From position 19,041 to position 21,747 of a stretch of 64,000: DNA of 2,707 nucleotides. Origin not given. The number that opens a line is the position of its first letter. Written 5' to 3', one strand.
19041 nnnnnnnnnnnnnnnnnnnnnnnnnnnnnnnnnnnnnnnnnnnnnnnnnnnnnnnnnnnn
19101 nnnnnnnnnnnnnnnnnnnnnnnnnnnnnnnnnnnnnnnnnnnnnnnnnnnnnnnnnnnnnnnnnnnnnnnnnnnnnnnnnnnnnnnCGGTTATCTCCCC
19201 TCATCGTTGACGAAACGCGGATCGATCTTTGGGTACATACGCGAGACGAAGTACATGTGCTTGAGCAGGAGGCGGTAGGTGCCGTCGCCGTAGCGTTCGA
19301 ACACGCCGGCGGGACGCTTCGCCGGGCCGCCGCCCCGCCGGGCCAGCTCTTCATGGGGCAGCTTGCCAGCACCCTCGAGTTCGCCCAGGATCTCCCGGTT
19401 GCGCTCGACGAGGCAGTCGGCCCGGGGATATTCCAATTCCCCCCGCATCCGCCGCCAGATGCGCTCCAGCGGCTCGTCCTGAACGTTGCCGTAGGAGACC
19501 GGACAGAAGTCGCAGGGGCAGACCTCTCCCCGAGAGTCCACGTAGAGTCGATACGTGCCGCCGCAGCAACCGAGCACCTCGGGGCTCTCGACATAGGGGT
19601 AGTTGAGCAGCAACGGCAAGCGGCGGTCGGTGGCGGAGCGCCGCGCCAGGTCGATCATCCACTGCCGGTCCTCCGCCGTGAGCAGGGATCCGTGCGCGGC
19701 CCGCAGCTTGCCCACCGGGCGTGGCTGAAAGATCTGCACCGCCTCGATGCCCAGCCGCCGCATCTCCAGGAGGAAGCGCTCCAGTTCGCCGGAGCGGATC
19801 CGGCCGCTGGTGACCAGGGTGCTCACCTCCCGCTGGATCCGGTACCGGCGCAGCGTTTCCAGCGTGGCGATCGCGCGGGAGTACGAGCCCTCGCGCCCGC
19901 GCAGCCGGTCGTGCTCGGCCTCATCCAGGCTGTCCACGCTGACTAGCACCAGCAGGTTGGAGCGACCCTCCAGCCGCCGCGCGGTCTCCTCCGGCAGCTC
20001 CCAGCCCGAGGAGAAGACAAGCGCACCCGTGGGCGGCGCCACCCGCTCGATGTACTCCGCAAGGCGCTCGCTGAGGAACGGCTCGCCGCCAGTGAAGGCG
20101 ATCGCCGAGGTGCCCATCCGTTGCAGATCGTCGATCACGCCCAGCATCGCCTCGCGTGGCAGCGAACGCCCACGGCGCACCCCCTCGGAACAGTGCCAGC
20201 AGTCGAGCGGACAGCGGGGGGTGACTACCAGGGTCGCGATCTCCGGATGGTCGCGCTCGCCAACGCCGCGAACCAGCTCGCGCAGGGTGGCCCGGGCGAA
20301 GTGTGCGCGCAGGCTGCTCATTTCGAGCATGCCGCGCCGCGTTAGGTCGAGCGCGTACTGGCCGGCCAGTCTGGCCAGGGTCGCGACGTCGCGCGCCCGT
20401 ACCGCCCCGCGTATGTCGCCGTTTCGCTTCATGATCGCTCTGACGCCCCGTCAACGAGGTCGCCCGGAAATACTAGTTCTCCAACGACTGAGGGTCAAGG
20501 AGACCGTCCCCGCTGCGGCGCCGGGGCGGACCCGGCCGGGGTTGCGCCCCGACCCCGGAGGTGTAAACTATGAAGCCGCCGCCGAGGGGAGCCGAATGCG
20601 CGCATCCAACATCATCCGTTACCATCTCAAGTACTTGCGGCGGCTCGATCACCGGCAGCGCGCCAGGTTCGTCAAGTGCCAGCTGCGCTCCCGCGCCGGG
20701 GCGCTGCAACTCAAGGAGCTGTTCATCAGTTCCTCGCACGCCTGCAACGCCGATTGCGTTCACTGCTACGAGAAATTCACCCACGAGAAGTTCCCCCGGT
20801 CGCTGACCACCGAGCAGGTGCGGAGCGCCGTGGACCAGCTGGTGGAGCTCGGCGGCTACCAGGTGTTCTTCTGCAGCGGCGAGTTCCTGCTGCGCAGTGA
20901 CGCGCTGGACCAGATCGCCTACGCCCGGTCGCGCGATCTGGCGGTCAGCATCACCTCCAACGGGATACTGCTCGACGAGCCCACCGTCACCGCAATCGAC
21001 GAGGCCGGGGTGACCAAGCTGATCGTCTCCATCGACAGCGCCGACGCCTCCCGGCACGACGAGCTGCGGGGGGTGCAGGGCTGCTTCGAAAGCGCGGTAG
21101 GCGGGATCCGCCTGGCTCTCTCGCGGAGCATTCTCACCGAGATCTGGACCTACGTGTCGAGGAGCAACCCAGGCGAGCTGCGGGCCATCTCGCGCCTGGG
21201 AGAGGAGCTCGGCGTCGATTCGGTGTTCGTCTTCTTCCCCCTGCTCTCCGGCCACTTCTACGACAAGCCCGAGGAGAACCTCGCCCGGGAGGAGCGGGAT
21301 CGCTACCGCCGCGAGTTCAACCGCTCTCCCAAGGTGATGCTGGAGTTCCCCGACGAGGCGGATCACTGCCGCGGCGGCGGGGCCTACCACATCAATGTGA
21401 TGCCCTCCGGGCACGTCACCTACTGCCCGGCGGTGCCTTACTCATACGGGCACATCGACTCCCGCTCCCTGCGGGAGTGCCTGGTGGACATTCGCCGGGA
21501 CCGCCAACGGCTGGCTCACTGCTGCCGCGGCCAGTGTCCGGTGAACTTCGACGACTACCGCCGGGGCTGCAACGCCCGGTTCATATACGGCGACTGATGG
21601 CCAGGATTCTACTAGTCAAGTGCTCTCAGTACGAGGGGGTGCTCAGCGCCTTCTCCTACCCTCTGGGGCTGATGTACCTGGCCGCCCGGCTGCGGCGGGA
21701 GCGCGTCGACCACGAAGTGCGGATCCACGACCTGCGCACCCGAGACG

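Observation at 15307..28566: Undescribed radical-SAM-rich envelope lipid/glycan modification cluster inserted after uvrC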

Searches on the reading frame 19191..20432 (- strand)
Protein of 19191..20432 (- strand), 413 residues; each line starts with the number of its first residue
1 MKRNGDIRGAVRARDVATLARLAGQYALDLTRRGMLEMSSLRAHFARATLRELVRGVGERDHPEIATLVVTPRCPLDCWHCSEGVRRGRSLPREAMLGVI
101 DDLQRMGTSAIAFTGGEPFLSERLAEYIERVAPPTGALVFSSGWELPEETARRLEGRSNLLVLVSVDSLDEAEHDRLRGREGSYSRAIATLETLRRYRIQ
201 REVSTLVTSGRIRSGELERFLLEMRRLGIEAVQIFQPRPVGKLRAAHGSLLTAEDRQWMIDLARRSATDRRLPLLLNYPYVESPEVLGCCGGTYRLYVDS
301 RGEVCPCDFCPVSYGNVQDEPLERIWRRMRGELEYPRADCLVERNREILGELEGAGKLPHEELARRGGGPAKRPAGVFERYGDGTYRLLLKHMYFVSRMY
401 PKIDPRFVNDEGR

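Call 3: search_protein_families(library=pfam, proteins=[window:19191-20432:-], max_evalue=0.01)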
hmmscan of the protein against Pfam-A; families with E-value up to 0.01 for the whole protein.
window:19191-20432:- (413 aa): 3 families
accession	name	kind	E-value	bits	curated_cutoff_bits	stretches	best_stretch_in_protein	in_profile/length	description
PF04055.27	Radical_SAM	-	1.1e-18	68.4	29.5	1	69-206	2-147/166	Radical SAM superfamily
PF13186.11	SPASM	-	2.6e-07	31.2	21.5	1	289-328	1-45/67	Iron-sulfur cluster-binding domain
PF13353.11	Fer4_12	-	0.0032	18.2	22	1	71-178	12-127/137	4Fe-4S single cluster domain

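Call 5: search_protein_families(library=ncbifam, proteins=[window:19191-20432:-], max_evalue=0.01)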
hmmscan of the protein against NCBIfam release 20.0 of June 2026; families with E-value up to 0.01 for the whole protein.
window:19191-20432:- (413 aa): 44 families (the best 25 are shown)
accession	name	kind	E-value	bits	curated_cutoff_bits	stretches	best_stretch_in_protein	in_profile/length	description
TIGR04545.1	rSAM_ahbD_hemeb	equivalog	1.6e-22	80.5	500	2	70-255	6-193/339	heme b synthase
TIGR04053.2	TIGR04053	equivalog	2.3e-21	76.4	395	2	62-257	6-204/366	TIGR04053 family radical SAM/SPASM domain-containing protein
TIGR04303.1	GeoRSP_rSAM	equivalog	8e-21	74.9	400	1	69-328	10-277/325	GeoRSP system radical SAM/SPASM protein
TIGR04055.1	rSAM_NirJ2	equivalog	1.5e-20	74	500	2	70-255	6-192/326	putative heme d1 biosynthesis radical SAM protein NirJ2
TIGR04103.1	rSAM_nif11_3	equivalog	4.6e-17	61.7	725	1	68-246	9-187/412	nif11-class peptide radical SAM maturase 3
TIGR04347.1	pseudo_SAM_Halo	equivalog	2.5e-16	59.9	525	1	66-199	40-176/390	TIGR04347 family pseudo-SAM/SPASM protein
TIGR03962.1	mycofact_rSAM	equivalog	2.8e-16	59.6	265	1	63-328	11-284/339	mycofactocin radical SAM maturase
NF050035.1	rSAM_WgK_link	exception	3.1e-16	59.3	650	1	61-259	6-203/367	radical SAM/SPASM peptide maturase WgkB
NF045574.1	sacti_mat_StsB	exception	8.6e-15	54.5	625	1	73-326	109-360/466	StsB family radical SAM/SPASM domain sactipeptide maturase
TIGR02109.1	PQQ_syn_pqqE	equivalog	1.7e-14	53.5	381.35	1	69-335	12-289/358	pyrroloquinoline quinone biosynthesis protein PqqE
TIGR04250.1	SCM_rSAM_ScmE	equivalog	1.1e-13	50.9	400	1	68-223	7-167/358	SynChlorMet cassette radical SAM/SPASM protein ScmE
TIGR04051.1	rSAM_NirJ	equivalog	2.1e-13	50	515.45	1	71-210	9-151/354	heme d1 biosynthesis radical SAM protein NirJ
TIGR04054.1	rSAM_NirJ1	equivalog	1e-12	47.4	650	1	65-220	37-193/387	putative heme d1 biosynthesis radical SAM protein NirJ1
TIGR04403.1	rSAM_skfB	equivalog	1.7e-12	46.8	300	1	63-320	103-361/402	sporulation killing factor system radical SAM maturase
TIGR04546.1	rSAM_ahbC_deAc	equivalog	6.2e-12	45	650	1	66-200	41-178/390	12,18-didecarboxysiroheme deacetylase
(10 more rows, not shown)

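Call 35: search_solved_structures(query=window:19191-20432:-, max_evalue=0.001)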
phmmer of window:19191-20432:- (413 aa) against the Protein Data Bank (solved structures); distinct sequences matched with E-value up to 0.001: 6.
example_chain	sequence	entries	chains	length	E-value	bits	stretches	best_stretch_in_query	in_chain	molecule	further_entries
6efn_A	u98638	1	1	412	8.3e-14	54.9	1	63-325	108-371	Sporulation killing factor maturation protein SkfB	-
7vob_C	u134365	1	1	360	2.2e-06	30.5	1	70-233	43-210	Cytosylglucuronate decarboxylase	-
7voc_C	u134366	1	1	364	2.2e-06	30.5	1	70-233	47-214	Cytosylglucuronate decarboxylase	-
6c8v_A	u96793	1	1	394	5.8e-05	25.8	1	70-331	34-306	Coenzyme PQQ synthesis protein E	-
6q2p_A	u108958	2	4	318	0.00015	24.5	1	62-207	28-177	Radical S-adenosyl methionine domain-containing protein 2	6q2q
5vsl_A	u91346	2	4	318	0.00017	24.3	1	62-206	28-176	Radical S-adenosyl methionine domain-containing protein 2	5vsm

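Call 51: find_related_loci(query=A3, collection=metagenome_contigs, flank=10000)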
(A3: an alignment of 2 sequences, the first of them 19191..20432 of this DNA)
Query A3 (413 aa) in metagenome_contigs; peptide patterns used: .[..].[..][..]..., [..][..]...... (x = any residue, [..] = any of these).
352 stretches matched a pattern; 3 encode a relative of the query (tblastn E <= 1e-3); 3 distinct loci.
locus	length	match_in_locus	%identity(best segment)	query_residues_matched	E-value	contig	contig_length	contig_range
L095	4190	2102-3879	64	1-413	3e-180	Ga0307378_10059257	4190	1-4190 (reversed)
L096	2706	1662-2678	65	9-343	6e-152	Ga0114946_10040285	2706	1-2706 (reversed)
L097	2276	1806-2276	82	1-157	7e-80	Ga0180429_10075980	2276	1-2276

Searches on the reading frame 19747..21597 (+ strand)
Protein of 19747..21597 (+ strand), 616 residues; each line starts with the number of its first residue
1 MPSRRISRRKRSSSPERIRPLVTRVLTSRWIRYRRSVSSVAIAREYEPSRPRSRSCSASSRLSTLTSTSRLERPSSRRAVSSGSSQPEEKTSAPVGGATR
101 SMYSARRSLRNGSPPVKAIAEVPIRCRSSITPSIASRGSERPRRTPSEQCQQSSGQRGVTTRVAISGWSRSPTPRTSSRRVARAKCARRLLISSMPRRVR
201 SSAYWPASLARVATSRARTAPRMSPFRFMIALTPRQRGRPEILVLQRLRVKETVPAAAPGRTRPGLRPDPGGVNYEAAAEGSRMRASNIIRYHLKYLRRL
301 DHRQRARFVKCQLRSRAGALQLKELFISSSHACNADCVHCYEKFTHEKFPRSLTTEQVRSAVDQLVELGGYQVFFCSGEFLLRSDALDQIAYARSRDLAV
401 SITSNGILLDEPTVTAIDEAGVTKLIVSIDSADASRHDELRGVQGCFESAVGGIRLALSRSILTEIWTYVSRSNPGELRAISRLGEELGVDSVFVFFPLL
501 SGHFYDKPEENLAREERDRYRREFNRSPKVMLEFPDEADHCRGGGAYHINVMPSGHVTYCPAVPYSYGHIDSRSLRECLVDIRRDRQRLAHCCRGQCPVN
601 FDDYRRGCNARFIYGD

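Call 3: search_protein_families(library=pfam, proteins=[window:19747-21597:+], max_evalue=0.01)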
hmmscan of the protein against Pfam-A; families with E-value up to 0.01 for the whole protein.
window:19747-21597:+ (616 aa): 1 family
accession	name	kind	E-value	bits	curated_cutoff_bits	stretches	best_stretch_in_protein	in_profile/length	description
PF04055.27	Radical_SAM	-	2.7e-18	67.1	29.5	1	328-462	2-141/166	Radical SAM superfamily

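Call 5: search_protein_families(library=ncbifam, proteins=[window:19747-21597:+], max_evalue=0.01)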
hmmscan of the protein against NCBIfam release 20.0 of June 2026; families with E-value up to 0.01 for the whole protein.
window:19747-21597:+ (616 aa): 48 families (the best 25 are shown)
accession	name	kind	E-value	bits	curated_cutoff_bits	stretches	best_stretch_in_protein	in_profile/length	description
TIGR04545.1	rSAM_ahbD_hemeb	equivalog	1.4e-32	113.4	500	1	331-522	8-199/339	heme b synthase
TIGR04053.2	TIGR04053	equivalog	6.7e-28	98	395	1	329-503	14-191/366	TIGR04053 family radical SAM/SPASM domain-containing protein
TIGR04055.1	rSAM_NirJ2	equivalog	7.8e-27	94.6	500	1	330-519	7-195/326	putative heme d1 biosynthesis radical SAM protein NirJ2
TIGR04054.1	rSAM_NirJ1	equivalog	2.4e-26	92.2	650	1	307-516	18-228/387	putative heme d1 biosynthesis radical SAM protein NirJ1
TIGR04347.1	pseudo_SAM_Halo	equivalog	1.2e-24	87.3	525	1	330-499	45-212/390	TIGR04347 family pseudo-SAM/SPASM protein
TIGR04051.1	rSAM_NirJ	equivalog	2.1e-24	86.1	515.45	1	332-496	11-174/354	heme d1 biosynthesis radical SAM protein NirJ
TIGR04546.1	rSAM_ahbC_deAc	equivalog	1.2e-23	83.6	650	1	331-517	47-232/390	12,18-didecarboxysiroheme deacetylase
TIGR04251.1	SCM_rSAM_ScmF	equivalog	1.6e-23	83.7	400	1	322-494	3-178/353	SynChlorMet cassette radical SAM/SPASM protein ScmF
TIGR04303.1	GeoRSP_rSAM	equivalog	4.5e-23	82.3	400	1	331-515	13-195/325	GeoRSP system radical SAM/SPASM protein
TIGR04466.1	rSAM_BlsE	equivalog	7.7e-19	68.3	400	1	323-491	3-168/327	cytosylglucuronate decarboxylase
TIGR02668.1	moaA_archaeal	equivalog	2.8e-18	65.9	325.25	1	321-462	8-148/303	GTP 3',8-cyclase MoaA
TIGR03962.1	mycofact_rSAM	equivalog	3.3e-18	66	265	1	330-490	19-178/339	mycofactocin radical SAM maturase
NF045574.1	sacti_mat_StsB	exception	3.5e-17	62.4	625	1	319-495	92-266/466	StsB family radical SAM/SPASM domain sactipeptide maturase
TIGR02109.1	PQQ_syn_pqqE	equivalog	4.5e-17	62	381.35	1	325-563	9-260/358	pyrroloquinoline quinone biosynthesis protein PqqE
NF001199.0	PRK00164.2-1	equivalog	3.5e-16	59.2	231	1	322-459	11-147/308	GTP 3',8-cyclase MoaA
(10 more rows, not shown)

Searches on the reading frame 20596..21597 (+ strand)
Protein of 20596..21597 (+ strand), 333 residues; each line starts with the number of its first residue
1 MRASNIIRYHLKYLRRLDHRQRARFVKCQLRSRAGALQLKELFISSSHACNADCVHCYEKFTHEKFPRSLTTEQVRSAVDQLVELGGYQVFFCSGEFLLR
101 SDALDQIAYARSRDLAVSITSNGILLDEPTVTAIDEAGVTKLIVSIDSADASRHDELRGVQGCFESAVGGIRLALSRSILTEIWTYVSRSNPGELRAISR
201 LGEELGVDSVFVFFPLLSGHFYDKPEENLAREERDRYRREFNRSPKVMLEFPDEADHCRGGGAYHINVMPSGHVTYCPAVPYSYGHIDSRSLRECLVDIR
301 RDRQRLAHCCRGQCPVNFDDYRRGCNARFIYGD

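Call 36: search_solved_structures(query=window:20596-21597:+, max_evalue=0.001)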
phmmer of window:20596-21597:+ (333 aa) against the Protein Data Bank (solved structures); distinct sequences matched with E-value up to 0.001: 5.
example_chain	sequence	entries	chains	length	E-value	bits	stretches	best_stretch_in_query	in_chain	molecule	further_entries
7voc_C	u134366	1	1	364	1.9e-17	66.9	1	32-208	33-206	Cytosylglucuronate decarboxylase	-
7vob_C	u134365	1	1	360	1.9e-17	66.8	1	32-208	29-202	Cytosylglucuronate decarboxylase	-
6efn_A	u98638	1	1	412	2e-10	43.8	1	46-291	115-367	Sporulation killing factor maturation protein SkfB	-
8wm2_A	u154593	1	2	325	4.8e-05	26.1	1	32-149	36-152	Fe-S radical SAM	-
5wgg_A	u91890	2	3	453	6.3e-05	25.7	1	39-167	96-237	Radical SAM domain protein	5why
